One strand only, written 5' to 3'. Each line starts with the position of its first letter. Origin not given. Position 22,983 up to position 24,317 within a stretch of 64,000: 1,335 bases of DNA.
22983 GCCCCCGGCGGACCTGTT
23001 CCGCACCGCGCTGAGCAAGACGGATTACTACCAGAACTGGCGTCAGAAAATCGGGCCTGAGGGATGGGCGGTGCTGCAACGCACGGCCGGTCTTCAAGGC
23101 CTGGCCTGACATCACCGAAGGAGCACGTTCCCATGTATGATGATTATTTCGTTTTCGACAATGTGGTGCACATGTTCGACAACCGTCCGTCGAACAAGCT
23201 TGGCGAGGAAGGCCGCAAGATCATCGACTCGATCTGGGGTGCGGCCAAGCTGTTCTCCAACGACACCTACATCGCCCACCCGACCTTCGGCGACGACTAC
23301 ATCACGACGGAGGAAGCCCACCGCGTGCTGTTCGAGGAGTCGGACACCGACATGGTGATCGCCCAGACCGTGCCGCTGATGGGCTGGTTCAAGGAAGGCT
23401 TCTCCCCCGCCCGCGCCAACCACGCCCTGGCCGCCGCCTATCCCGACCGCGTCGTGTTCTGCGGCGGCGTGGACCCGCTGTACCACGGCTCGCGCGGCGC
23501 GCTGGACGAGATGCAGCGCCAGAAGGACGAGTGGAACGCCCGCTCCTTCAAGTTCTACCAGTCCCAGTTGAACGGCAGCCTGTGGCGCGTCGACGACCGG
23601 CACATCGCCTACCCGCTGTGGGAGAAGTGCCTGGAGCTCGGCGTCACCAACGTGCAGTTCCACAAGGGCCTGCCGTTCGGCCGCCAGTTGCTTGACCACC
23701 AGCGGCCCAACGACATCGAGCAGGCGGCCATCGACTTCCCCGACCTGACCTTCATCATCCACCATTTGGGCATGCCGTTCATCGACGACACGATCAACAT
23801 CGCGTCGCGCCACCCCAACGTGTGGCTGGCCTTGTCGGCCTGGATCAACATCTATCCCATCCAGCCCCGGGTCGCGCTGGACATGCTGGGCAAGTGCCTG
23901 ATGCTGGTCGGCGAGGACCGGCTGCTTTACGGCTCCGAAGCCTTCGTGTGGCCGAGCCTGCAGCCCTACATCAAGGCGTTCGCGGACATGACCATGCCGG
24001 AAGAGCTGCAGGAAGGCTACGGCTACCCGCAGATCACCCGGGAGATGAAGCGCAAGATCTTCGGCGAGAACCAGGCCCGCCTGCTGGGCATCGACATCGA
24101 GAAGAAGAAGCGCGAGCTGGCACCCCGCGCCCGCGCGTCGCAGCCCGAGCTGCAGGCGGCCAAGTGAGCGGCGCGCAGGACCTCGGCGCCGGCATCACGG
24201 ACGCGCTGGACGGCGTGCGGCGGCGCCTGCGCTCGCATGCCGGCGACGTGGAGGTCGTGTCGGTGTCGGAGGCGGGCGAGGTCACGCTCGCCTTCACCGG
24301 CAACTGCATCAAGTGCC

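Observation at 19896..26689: Uncharacterised TRAP-linked operon: amidohydrolase_2 + NifU-C-like + DUF336 + heteromeric non-hydrolase MBL-fold pair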

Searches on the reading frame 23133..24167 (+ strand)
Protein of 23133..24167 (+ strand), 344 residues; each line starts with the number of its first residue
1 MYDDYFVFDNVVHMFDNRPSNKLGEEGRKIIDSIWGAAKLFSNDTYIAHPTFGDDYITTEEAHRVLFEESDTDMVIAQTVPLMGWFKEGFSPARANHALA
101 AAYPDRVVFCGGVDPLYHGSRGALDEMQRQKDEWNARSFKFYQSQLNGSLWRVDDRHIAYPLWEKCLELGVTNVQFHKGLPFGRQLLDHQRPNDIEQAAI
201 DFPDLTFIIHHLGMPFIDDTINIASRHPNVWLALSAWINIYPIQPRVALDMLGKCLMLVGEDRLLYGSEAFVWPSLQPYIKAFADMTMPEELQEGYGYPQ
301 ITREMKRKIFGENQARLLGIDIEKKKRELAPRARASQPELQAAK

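Call 3: search_protein_families(library=pfam, proteins=[window:23133-24167:+], max_evalue=0.01)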
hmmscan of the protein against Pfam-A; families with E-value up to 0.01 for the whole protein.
window:23133-24167:+ (344 aa): 1 family
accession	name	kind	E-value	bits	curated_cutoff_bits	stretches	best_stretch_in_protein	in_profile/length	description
PF04909.20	Amidohydro_2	-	6.5e-31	108.6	26.4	1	98-320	71-289/289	Amidohydrolase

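Call 4: search_protein_families(library=ncbifam, proteins=[window:23133-24167:+], max_evalue=0.01)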
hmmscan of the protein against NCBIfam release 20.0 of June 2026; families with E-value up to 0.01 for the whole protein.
window:23133-24167:+ (344 aa): 0 families

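Call 8: search_solved_structures(query=window:23133-24167:+, max_evalue=0.1, show_alignments=2)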
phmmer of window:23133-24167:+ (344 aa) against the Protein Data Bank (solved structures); distinct sequences matched with E-value up to 0.1: 2.
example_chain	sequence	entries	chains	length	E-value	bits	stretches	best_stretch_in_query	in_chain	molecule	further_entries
3irs_A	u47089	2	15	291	2.8e-10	42.9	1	98-288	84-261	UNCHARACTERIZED PROTEIN BB4693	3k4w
2p9x_A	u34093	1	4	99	0.031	16.5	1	272-332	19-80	Hypothetical protein PH0832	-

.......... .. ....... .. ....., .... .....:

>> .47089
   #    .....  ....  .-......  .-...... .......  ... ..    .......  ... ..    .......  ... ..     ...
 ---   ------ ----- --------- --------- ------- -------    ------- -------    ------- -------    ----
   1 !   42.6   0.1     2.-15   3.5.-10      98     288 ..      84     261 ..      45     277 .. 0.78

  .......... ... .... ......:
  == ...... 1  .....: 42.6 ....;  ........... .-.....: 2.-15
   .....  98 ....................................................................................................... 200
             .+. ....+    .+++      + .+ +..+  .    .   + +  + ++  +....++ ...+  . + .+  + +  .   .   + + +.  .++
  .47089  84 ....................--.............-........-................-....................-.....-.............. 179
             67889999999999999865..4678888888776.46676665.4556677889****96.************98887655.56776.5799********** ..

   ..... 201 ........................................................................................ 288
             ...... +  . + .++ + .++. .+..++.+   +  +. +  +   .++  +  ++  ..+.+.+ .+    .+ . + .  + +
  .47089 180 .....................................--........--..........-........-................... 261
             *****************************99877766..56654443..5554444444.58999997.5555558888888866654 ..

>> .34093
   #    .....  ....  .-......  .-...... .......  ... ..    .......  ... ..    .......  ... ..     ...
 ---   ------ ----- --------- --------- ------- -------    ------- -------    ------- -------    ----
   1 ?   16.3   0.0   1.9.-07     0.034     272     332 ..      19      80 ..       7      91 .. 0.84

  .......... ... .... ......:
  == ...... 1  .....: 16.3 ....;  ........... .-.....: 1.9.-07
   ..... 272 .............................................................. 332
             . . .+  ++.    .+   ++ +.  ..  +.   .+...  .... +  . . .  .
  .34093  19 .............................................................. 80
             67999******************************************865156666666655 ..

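Call 52: find_homologous_proteins(query=window:23133-24167:+, max_evalue=1e-10)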
Query window:23133-24167:+ (344 aa): 688 proteins with E <= 1e-10 among 2131 candidates; the best 120 are listed.
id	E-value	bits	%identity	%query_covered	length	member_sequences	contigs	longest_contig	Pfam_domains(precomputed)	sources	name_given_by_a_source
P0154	4.3e-215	731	88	100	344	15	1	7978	PF04909.21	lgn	-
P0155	2.2e-212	723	90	96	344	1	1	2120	PF04909.21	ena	-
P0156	6.6e-212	721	88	100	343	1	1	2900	PF04909.21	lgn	-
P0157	9.7e-209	711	87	100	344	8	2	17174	PF04909.21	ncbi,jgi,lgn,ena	-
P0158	4.8e-206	702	86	94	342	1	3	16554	PF04909.21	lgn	-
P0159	6.0e-205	698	85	100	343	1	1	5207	PF04909.21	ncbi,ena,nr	ncbi:MAG TPA: amidohydrolase family protein [Sphingomonas sp.]|nr:amidohydrolase family protein [Sph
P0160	1.7e-201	687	86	94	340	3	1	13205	PF04909.21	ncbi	-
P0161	2.2e-199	680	84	97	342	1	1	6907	PF04909.21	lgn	-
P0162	2.3e-199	680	85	94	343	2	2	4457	PF04909.21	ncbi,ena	-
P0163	1.5e-198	677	83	98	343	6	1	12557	PF04909.21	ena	-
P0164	1.9e-195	667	83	94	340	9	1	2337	PF04909.21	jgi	jgi:predicted TIM-barrel fold metal-dependent hydrolase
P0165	1.2e-174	598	74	94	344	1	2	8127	PF04909.21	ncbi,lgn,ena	-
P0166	2.5e-170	584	72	97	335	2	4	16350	PF04909.21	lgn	-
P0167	1.6e-159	549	69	96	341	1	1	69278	PF04909.21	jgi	-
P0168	6.7e-145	501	62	97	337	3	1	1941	PF04909.21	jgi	jgi:uncharacterized protein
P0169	7.4e-145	500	65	94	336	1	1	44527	PF04909.21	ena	-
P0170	9.8e-144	497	62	95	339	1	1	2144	PF04909.21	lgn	-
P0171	1.7e-143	496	61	94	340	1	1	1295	PF04909.21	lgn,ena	-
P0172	2.4e-143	495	86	69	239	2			PF04909.21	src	-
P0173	1.7e-142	493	64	94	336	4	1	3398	PF04909.21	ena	-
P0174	4.9e-142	491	61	94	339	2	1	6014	PF04909.21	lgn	-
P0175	7.7e-142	491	65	92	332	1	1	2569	PF04909.21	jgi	jgi:predicted TIM-barrel fold metal-dependent hydrolase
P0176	9.1e-142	490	61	95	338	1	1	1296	PF04909.21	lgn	-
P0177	1.5e-141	490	65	96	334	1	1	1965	PF04909.21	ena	-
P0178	2.1e-140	486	60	98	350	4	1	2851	PF04909.21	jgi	jgi:predicted TIM-barrel fold metal-dependent hydrolase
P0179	8.5e-140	484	62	96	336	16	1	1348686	PF04909.21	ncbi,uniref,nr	ncbi:hypothetical protein ATK36_0452 [Amycolatopsis sulphurea]|uniref:Amidohydrolase-related domain-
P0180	1.3e-139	483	63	94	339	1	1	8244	PF04909.21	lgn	-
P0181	2.1e-139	482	60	96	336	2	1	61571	PF04909.21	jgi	jgi:uncharacterized protein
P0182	1.5e-138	480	61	94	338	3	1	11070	PF04909.21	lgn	-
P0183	1.7e-138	480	61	95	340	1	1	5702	PF04909.21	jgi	jgi:uncharacterized protein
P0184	3.3e-138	479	63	94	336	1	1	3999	PF04909.21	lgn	-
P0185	3.4e-138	479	59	96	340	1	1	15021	PF04909.21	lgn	-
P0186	3.9e-138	478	62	96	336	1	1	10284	PF04909.21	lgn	-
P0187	5.5e-138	478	63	94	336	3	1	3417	PF04909.21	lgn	-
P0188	5.9e-138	478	60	98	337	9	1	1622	PF04909.21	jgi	jgi:uncharacterized protein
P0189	9.4e-138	477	63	96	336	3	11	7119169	PF04909.21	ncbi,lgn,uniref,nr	ncbi:amidohydrolase family protein [Mycolicibacterium smegmatis]|uniref:Amidohydrolase 2 n=1 Tax=Myc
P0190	9.5e-138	477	61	94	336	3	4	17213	PF04909.21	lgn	-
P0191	1.0e-137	477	63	94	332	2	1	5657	PF04909.21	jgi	jgi:predicted TIM-barrel fold metal-dependent hydrolase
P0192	1.3e-137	477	62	96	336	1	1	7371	PF04909.21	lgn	-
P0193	1.8e-137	476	61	96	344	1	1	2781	PF04909.21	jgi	jgi:predicted TIM-barrel fold metal-dependent hydrolase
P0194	2.5e-137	476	63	94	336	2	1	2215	PF04909.21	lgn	-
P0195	2.9e-137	476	63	94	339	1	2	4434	PF04909.21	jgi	jgi:uncharacterized protein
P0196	4.1e-137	475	62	96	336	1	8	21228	PF04909.21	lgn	-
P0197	4.1e-137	475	84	69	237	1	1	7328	PF04909.21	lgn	-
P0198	6.7e-137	474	62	96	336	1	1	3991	PF04909.21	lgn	-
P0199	1.1e-136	474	62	96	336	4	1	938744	PF04909.21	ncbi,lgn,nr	ncbi:amidohydrolase [Mycolicibacterium sp. P9-64]|nr:amidohydrolase [Mycolicibacterium sp. P9-64]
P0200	1.8e-136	473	63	94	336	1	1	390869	PF04909.21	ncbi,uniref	ncbi:amidohydrolase family protein [Ramlibacter sp.]|uniref:amidohydrolase family protein n=1 Tax=Ra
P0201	2.5e-136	472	60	97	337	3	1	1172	PF04909.21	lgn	-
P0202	2.5e-136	472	62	94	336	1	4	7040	PF04909.21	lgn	-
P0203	3.4e-136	472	61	96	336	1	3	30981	PF04909.21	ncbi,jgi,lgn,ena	ncbi:MAG: amidohydrolase family protein [Mycobacterium sp.]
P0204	1.2e-135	470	60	96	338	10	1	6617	PF04909.21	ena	-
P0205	1.5e-135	470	61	96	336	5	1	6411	PF04909.21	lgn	-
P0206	1.9e-135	470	63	96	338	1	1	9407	PF04909.21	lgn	-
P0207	2.0e-135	469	59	96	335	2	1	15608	PF04909.21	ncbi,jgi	jgi:predicted TIM-barrel fold metal-dependent hydrolase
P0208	5.8e-135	468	61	96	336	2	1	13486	PF04909.21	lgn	-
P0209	1.2e-134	467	59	97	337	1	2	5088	PF04909.21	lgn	-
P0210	4.7e-134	465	57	98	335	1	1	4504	PF04909.21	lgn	-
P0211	5.4e-134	465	60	96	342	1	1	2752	PF04909.21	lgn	-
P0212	8.2e-134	464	60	96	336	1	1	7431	PF04909.21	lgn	-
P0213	1.3e-133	463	59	97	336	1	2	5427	PF04909.21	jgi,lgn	jgi:predicted TIM-barrel fold metal-dependent hydrolase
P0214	1.9e-133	463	59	97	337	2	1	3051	PF04909.21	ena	-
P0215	5.6e-131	455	59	94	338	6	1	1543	PF04909.21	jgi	jgi:uncharacterized protein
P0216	6.9e-130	451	61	94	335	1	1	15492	PF04909.21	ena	-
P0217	8.3e-130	451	57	96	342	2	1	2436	PF04909.21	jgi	jgi:hypothetical protein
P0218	9.6e-129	447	55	99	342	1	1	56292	PF04909.21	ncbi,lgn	ncbi:MAG: amidohydrolase family protein [Acidimicrobiia bacterium]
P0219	1.3e-126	440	57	98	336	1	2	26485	PF04909.21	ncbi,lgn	-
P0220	9.6e-125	434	84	63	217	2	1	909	PF04909.21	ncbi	-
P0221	1.3e-121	424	58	95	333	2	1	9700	PF04909.21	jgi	jgi:hypothetical protein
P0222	1.6e-121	424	55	96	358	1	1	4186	PF04909.21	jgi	jgi:predicted TIM-barrel fold metal-dependent hydrolase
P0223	4.1e-121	422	58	96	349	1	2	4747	PF04909.21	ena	-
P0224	8.7e-121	421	54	97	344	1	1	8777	PF04909.21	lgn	-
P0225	1.0e-120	421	65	78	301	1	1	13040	PF04909.21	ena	-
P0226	1.1e-120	421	56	97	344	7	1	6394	PF04909.21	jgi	-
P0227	3.8e-119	416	55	96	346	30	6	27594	PF04909.21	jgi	jgi:predicted TIM-barrel fold metal-dependent hydrolase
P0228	4.5e-119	416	57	94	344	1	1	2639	PF04909.21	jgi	jgi:uncharacterized protein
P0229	5.8e-119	415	56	96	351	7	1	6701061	PF04909.21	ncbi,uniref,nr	ncbi:amidohydrolase family protein [Micromonospora robiginosa]|uniref:Amidohydrolase family protein 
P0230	6.7e-119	415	54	100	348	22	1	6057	PF04909.21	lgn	-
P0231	7.6e-119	415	55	97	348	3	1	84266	PF04909.21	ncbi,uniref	ncbi:amidohydrolase family protein [Dactylosporangium sp. NPDC000244]|uniref:amidohydrolase family p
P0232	2.3e-118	413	56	96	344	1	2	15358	PF04909.21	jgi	jgi:hypothetical protein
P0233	2.9e-118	413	55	96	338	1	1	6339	PF04909.21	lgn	-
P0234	5.5e-118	412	55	96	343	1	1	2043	PF04909.21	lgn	-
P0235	6.0e-118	412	56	96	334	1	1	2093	PF04909.21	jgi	jgi:uncharacterized protein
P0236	8.1e-118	412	54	100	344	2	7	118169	PF04909.21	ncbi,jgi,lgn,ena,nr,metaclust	ncbi:MAG: amidohydrolase [Betaproteobacteria bacterium RIFCSPLOWO2_12_FULL_65_14]|nr:MAG: amidohydro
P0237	9.5e-118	411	55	98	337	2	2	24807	PF04909.21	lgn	-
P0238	2.1e-117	410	55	96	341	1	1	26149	PF04909.21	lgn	-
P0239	3.1e-117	410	53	100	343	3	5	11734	PF04909.21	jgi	jgi:predicted TIM-barrel fold metal-dependent hydrolase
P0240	3.8e-117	409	56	96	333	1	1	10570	PF04909.21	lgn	-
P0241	4.5e-116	406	55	96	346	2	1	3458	PF04909.21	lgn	-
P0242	8.9e-116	405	54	97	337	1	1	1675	PF04909.21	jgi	jgi:uncharacterized protein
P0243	1.0e-115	405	57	96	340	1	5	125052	PF04909.21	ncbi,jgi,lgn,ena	jgi:predicted TIM-barrel fold metal-dependent hydrolase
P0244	1.6e-115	404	66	74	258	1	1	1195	PF04909.21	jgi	jgi:predicted TIM-barrel fold metal-dependent hydrolase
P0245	1.8e-115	404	55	97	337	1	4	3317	PF04909.21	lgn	-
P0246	2.5e-115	403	55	96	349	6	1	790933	PF04909.21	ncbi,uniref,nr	ncbi:amidohydrolase [Actinoplanes bogorensis]|uniref:Amidohydrolase n=1 Tax=Paractinoplanes bogorens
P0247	2.9e-115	403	53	100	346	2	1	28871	PF04909.21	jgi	jgi:predicted TIM-barrel fold metal-dependent hydrolase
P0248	4.9e-115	402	54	100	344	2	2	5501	PF04909.21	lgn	-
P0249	6.2e-115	402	53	98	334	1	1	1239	PF04909.21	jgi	-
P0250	6.4e-115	402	54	99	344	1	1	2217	PF04909.21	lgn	-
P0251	1.1e-114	401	55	96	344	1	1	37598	PF04909.21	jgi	-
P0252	1.3e-114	401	53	96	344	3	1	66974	PF04909.21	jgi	jgi:predicted TIM-barrel fold metal-dependent hydrolase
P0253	1.7e-114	401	53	96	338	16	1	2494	PF04909.21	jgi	jgi:predicted TIM-barrel fold metal-dependent hydrolase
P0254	2.3e-114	400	54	95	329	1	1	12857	PF04909.21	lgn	-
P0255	2.6e-114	400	54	97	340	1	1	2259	PF04909.21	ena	-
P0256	2.7e-114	400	53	96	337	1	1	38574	PF04909.21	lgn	-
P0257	6.2e-114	399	54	96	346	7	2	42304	PF04909.21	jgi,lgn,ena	jgi:hypothetical protein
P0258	1.7e-113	397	55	96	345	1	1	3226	PF04909.21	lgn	-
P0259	2.2e-113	397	54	96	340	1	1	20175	PF04909.21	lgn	-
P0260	2.6e-113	397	54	95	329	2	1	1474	PF04909.21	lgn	-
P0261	3.1e-113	396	51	96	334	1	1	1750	PF04909.21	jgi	jgi:predicted TIM-barrel fold metal-dependent hydrolase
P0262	3.8e-113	396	53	96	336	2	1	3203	PF04909.21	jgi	jgi:uncharacterized protein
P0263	4.1e-113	396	52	99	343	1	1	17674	PF04909.21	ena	-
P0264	4.9e-113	396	54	96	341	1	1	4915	PF04909.21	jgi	jgi:uncharacterized protein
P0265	4.9e-113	396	52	98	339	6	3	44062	PF04909.21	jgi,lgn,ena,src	-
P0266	5.0e-113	396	54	96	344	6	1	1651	PF04909.21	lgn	-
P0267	8.9e-113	395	54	96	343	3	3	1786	PF04909.21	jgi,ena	jgi:hypothetical protein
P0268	1.5e-112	394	55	96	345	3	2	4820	PF04909.21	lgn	-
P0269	1.8e-112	394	52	97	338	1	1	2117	PF04909.21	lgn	-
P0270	5.3e-112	392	53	96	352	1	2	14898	PF04909.21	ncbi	-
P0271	7.3e-112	392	54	96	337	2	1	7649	PF04909.21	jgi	jgi:predicted TIM-barrel fold metal-dependent hydrolase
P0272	1.1e-111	391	54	98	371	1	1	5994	PF04909.21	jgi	jgi:predicted TIM-barrel fold metal-dependent hydrolase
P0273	1.3e-111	391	52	96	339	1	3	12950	PF04909.21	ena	-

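Call 53: find_encoding_contigs(protein=P0189, flank=8000, max_places=1)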
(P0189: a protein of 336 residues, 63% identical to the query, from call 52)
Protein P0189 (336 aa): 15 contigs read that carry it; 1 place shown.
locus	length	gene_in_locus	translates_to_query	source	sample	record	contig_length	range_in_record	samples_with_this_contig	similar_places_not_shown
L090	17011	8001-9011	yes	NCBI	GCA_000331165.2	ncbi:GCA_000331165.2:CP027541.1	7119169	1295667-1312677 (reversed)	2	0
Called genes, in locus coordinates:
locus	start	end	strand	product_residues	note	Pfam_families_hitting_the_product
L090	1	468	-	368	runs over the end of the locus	PF00534:Glycos_transf_1, PF13692:Glyco_trans_1_4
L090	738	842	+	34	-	-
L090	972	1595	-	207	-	PF00392:GntR, PF13545:HTH_Crp_2 (faint), PF07729:FCD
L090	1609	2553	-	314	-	PF00682:HMGL-like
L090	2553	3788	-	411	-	PF02515:CoA_transf_3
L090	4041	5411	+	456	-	PF07690:MFS_1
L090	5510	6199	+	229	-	PF00027:cNMP_binding (faint), PF13545:HTH_Crp_2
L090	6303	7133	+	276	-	-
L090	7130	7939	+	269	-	PF00753:Lactamase_B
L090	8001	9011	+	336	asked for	PF04909:Amidohydro_2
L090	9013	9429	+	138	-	PF01106:NifU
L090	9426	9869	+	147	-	PF03928:HbpS-like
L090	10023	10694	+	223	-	PF08534:Redoxin, PF00578:AhpC-TSA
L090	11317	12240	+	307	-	PF02353:CMAS, PF13489:Methyltransf_23, PF08241:Methyltransf_11 (weak), PF08242:Methyltransf_12, PF13649:Methyltransf_25, PF13847:Methyltransf_31 (weak)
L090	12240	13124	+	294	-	PF02353:CMAS, PF13489:Methyltransf_23, PF08241:Methyltransf_11 (weak), PF08242:Methyltransf_12 (weak), PF13649:Methyltransf_25, PF13847:Methyltransf_31 (faint)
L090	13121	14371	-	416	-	PF00109:ketoacyl-synt, PF00108:Thiolase_N (faint), PF02801:Ketoacyl-synt_C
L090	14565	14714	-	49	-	-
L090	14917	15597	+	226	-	PF14032:PknH_C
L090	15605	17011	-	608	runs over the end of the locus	PF00069:Pkinase, PF01636:APH (faint), PF03109:ABC1 (faint), PF07714:PK_Tyr_Ser-Thr, PF17667:Pkinase_fungal (weak), PF00497:SBP_bac_3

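Call 54: find_encoding_contigs(protein=P0200, flank=8000, max_places=1)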
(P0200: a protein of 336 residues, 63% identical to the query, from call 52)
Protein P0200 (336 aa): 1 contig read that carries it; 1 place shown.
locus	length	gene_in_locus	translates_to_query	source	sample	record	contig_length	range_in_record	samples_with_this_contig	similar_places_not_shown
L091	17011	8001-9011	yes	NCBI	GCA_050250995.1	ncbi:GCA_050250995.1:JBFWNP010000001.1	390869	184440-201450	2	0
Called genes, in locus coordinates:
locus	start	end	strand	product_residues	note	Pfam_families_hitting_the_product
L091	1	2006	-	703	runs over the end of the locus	PF02629:CoA_binding, PF13380:CoA_binding_2, PF13607:Succ_CoA_lig, PF19045:Ligase_CoA_2 (weak), PF13549:ATP-grasp_5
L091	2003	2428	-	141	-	PF12172:zf-ChsH2, PF01796:OB_ChsH2_C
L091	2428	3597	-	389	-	PF02803:Thiolase_C (faint), PF22691:Thiolase_C_1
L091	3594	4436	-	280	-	PF00378:ECH_1, PF16113:ECH_2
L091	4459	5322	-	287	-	PF22622:MFE-2_hydrat-2_N, PF13452:FAS1_DH_region (weak), PF01575:MaoC_dehydratas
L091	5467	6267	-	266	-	PF04182:B-block_TFIIIC (weak), PF09339:HTH_IclR, PF01614:IclR_C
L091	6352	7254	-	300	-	PF00126:HTH_1, PF03466:LysR_substrate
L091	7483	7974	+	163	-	PF13577:SnoaL_4, PF12680:SnoaL_2 (weak)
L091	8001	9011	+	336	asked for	PF04909:Amidohydro_2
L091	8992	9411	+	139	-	PF01106:NifU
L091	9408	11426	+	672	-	PF00676:E1_dh, PF02775:TPP_enzyme_C (weak), PF02779:Transket_pyr, PF02780:Transketolase_C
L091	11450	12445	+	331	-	PF03401:TctC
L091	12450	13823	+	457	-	PF03972:MmgE_PrpD_N, PF19305:MmgE_PrpD_C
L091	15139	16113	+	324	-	PF03060:NMO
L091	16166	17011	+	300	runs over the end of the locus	PF08450:SGL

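Call 56: search_dna_similar(query=window:23133-24167:+, collection=plasmids, mode=protein, max_evalue=1e-40, max_rows=25)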
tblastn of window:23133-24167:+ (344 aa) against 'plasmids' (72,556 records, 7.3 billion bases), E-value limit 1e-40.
Records with a match: 11; places in all: 11; records where one place covers at least 80% of the query: 11.
Best place of each record, by identity: <60% 11.
By first word of the organism name: Ensifer 4; Shinella 1; Pararhizobium 1; Nonomuraea 1; Thermomicrobium 1; Halorarius 1; Bradyrhizobium 1; Ponticoccus 1.
By predicted mobility (MOB-suite, as given by PLSDB): non-mobilizable 8; conjugative 2; mobilizable 1.
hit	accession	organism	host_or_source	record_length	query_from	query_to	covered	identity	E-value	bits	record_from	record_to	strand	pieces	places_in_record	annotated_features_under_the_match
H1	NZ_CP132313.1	Shinella zoogloeoides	Homo sapiens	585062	1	330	96%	50.0%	6e-92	307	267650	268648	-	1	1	amidohydrolase family protein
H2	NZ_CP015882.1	Ensifer adhaerens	silty clay loam soil (pH 6.1)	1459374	1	330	96%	50.0%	3e-91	305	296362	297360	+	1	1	none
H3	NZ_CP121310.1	Ensifer adhaerens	bacterial colony,soil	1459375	1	330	96%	50.0%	3e-91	305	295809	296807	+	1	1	none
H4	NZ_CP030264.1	Ensifer adhaerens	Zea mays,whole organism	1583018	1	330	96%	50.0%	4e-91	305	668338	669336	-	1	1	none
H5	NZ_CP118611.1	Ensifer adhaerens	Pure isolate,Rhizosphere of Cyperus ...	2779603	1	330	96%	49.7%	4e-91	305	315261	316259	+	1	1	none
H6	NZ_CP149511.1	Pararhizobium sp. A13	Aeschynomene indica,cell ...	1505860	1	330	96%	49.4%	5e-91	304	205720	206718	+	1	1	none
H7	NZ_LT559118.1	Nonomuraea gerenzanensis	-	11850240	1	339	99%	41.5%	4e-72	249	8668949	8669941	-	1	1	none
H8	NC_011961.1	Thermomicrobium roseum DSM 5159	-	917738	6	330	94%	33.9%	5e-46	174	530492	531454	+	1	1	amidohydrolase family protein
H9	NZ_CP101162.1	Halorarius halobius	cell culture,salt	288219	3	329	95%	33.4%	3e-44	169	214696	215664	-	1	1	amidohydrolase family protein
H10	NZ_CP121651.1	Bradyrhizobium sp. CB82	Stylosanthes guianensis,cell culture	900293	3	325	94%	31.3%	4e-41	160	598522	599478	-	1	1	amidohydrolase family protein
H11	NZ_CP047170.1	Ponticoccus alexandrii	surface sea water,shallow sea, symbosis ...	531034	6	330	94%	29.7%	6e-41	160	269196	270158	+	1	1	amidohydrolase family protein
